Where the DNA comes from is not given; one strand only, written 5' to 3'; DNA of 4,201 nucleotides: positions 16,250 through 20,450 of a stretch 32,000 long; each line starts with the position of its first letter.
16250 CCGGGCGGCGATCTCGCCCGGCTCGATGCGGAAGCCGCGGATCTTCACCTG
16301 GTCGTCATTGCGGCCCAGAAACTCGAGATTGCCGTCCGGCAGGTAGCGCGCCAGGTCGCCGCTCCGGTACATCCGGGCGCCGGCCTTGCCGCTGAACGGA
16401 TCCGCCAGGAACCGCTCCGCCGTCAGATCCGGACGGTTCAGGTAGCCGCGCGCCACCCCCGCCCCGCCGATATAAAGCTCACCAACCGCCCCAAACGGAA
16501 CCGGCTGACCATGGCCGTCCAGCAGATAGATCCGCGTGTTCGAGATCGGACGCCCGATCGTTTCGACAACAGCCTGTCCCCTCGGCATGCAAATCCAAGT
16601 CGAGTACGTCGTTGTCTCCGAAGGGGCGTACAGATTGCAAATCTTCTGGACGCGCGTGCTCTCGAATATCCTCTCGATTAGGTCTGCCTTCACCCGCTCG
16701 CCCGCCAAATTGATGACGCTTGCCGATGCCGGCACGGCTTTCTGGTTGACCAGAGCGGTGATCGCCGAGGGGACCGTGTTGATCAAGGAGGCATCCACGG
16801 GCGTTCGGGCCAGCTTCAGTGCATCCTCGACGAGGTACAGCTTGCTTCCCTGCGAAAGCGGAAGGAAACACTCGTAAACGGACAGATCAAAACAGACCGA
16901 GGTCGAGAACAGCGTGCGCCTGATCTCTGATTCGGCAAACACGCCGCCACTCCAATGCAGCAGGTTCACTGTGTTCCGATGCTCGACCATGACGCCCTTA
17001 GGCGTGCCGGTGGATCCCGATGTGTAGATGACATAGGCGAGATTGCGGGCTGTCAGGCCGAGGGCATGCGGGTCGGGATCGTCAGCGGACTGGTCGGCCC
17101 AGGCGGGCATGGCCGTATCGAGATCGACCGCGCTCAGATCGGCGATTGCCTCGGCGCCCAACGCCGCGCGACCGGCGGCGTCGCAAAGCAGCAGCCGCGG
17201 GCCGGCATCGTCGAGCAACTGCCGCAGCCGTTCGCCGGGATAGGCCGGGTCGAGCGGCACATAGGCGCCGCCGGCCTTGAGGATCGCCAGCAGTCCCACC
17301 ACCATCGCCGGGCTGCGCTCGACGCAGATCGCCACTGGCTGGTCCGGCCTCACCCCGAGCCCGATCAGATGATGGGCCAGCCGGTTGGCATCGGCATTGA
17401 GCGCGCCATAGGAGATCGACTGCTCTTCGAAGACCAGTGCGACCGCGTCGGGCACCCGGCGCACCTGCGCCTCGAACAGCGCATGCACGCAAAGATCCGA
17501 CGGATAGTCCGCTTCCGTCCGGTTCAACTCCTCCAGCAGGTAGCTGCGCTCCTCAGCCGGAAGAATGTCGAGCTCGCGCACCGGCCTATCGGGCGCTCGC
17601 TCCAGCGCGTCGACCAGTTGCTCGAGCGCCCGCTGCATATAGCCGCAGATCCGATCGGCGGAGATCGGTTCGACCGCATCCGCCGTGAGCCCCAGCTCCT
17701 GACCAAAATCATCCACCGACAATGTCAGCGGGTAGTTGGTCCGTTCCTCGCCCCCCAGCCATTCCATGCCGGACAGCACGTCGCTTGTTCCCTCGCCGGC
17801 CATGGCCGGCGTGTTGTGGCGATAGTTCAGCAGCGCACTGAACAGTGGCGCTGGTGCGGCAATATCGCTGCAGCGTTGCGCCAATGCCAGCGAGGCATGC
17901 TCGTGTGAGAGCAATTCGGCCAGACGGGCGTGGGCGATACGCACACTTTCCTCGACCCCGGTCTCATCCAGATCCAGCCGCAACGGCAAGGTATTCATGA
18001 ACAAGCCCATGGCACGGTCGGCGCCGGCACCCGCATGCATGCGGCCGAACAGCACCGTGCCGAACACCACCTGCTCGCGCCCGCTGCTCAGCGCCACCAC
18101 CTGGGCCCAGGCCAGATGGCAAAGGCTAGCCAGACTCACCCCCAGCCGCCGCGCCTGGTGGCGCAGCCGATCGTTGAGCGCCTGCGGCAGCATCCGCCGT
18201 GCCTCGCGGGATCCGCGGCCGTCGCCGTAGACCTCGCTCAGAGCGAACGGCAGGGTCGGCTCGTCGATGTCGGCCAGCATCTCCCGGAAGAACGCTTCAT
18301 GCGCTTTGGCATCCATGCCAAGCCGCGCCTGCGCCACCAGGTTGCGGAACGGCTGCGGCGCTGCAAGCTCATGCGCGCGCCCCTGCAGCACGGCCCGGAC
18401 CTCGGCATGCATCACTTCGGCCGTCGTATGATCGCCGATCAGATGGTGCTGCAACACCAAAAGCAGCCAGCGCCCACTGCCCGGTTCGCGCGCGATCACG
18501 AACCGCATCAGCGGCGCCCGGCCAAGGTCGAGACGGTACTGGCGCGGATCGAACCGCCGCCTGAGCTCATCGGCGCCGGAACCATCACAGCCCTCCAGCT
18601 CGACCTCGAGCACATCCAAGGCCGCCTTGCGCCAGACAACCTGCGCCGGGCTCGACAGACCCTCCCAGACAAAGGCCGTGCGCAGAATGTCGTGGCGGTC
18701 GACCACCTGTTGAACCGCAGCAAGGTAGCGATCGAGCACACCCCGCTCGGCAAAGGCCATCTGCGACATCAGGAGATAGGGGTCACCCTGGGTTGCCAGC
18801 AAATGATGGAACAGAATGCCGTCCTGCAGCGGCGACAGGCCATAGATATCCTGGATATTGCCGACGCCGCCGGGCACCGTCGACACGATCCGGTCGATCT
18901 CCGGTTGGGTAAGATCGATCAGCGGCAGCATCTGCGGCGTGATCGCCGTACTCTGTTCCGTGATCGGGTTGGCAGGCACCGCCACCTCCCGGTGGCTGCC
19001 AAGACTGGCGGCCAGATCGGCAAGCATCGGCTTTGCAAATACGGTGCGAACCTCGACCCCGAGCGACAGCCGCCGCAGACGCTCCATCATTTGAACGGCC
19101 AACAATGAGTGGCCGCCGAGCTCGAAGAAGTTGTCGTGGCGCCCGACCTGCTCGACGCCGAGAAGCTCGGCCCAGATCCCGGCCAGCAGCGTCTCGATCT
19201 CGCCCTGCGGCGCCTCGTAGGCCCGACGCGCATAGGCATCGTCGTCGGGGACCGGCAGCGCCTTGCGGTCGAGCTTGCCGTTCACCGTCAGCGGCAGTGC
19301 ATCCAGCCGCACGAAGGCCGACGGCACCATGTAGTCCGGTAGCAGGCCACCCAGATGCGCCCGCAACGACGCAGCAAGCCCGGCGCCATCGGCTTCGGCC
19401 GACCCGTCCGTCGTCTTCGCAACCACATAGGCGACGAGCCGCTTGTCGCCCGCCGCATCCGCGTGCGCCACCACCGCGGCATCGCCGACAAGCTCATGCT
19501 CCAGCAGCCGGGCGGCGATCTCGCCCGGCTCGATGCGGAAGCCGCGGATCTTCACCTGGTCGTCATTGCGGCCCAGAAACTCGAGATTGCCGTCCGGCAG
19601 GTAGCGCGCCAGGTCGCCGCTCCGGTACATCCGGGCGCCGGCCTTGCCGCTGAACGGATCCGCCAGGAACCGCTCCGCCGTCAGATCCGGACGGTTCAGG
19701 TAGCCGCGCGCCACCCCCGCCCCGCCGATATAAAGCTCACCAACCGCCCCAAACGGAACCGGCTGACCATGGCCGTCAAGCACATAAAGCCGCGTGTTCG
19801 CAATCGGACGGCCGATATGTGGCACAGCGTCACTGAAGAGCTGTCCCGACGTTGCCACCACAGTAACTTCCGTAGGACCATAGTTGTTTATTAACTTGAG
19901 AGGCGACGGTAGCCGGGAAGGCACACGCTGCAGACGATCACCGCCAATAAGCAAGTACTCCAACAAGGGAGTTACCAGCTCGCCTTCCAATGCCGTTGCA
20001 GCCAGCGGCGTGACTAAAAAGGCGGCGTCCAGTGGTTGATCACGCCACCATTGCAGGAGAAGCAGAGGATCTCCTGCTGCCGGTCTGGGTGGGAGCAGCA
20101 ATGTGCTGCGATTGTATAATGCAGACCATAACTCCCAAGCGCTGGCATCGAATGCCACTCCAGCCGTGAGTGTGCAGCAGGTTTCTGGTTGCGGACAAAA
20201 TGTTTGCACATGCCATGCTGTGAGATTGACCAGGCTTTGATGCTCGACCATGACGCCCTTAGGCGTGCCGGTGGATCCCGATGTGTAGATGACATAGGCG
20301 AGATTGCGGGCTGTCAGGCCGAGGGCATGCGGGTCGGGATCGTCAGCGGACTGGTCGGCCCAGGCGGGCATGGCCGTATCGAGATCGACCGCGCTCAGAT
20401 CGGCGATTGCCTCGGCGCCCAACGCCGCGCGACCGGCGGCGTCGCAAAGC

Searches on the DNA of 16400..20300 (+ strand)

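Call 26: search_dna_similar(query=window:16400-20300:+, collection=plasmids, mode=near, max_rows=40)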
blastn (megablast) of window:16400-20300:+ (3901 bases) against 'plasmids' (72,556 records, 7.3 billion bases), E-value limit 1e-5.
In 11 record(s) the limit of 40 matching pieces per record was reached: places in those records are undercounted.
Records with a match: 268; places in all: 1095; records where one place covers at least 80% of the query: 63.
Best place of each record, by identity: >=99% 2; 95-99% 28; 80-90% 60; 60-80% 178.
By first word of the organism name: Ralstonia 132; Streptomyces 32; Rhizobium 30; Bradyrhizobium 25; Sinorhizobium 24; Mycetohabitans 6; Mesorhizobium 3; Paraburkholderia 2; Pseudomonas 2; Tistrella 2; and 10 more.
By predicted mobility (MOB-suite, as given by PLSDB): mobilizable 122; non-mobilizable 79; conjugative 67.
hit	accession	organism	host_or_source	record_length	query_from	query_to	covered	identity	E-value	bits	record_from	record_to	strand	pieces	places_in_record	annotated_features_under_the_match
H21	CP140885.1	Sinorhizobium meliloti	Medicago lupulina,whole organism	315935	1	3901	89%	99.6%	0e+0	7683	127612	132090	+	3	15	non-ribosomal peptide synthase/polyketide synthase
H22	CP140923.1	Sinorhizobium meliloti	Medicago lupulina,whole organism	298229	1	3901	89%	99.4%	0e+0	8952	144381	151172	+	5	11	AMP-binding protein | condensation domain-containing protein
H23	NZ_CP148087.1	Sinorhizobium meliloti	Medicago sativa,cell culture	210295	1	3901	89%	99.0%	0e+0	6236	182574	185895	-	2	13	non-ribosomal peptide synthase/polyketide synthase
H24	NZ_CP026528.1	Sinorhizobium meliloti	Medicago sativa L. subsp. ambigua,Cell ...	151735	1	3901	89%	98.9%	0e+0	8839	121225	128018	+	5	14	non-ribosomal peptide synthase/polyketide synthase (x2)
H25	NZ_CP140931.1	Sinorhizobium medicae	Medicago lupulina,whole organism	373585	1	3901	89%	98.8%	0e+0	6471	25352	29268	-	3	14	non-ribosomal peptide synthase/polyketide synthase | non-ribosomal peptide synthetase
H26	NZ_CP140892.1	Sinorhizobium medicae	Medicago lupulina,whole organism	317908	1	3901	89%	98.7%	0e+0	6179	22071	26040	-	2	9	amino acid adenylation domain-containing protein | non-ribosomal peptide synthetase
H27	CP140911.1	Sinorhizobium medicae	Medicago lupulina,whole organism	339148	1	3901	89%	98.7%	0e+0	6460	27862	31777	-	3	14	non-ribosomal peptide synthase/polyketide synthase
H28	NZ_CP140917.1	Sinorhizobium medicae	Medicago lupulina,whole organism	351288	1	3901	89%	98.7%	0e+0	6454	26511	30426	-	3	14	non-ribosomal peptide synthase/polyketide synthase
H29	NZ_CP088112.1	Sinorhizobium medicae WSM1115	cell culture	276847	1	3901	89%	98.5%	0e+0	7426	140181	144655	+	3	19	non-ribosomal peptide synthetase | AMP-binding protein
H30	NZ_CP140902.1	Sinorhizobium medicae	Medicago lupulina,whole organism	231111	1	3901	89%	98.6%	0e+0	6154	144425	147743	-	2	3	non-ribosomal peptide synthetase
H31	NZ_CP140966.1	Sinorhizobium medicae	Medicago lupulina,whole organism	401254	1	3901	89%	98.6%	0e+0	6162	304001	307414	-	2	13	amino acid adenylation domain-containing protein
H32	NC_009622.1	Sinorhizobium medicae WSM419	-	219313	1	3901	89%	98.4%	0e+0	7386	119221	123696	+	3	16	non-ribosomal peptide synthetase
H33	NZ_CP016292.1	Rhizobium leguminosarum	Vavilovia formosa,cell culture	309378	1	3901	89%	97.8%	0e+0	7067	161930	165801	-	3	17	non-ribosomal peptide synthetase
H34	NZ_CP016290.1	Rhizobium leguminosarum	Vavilovia formosa,cell culture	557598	1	3901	89%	97.7%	0e+0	7223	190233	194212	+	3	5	non-ribosomal peptide synthetase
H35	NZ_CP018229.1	Rhizobium leguminosarum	Vavilovia formosa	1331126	1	3901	89%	97.5%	0e+0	7189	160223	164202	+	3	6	record has no annotation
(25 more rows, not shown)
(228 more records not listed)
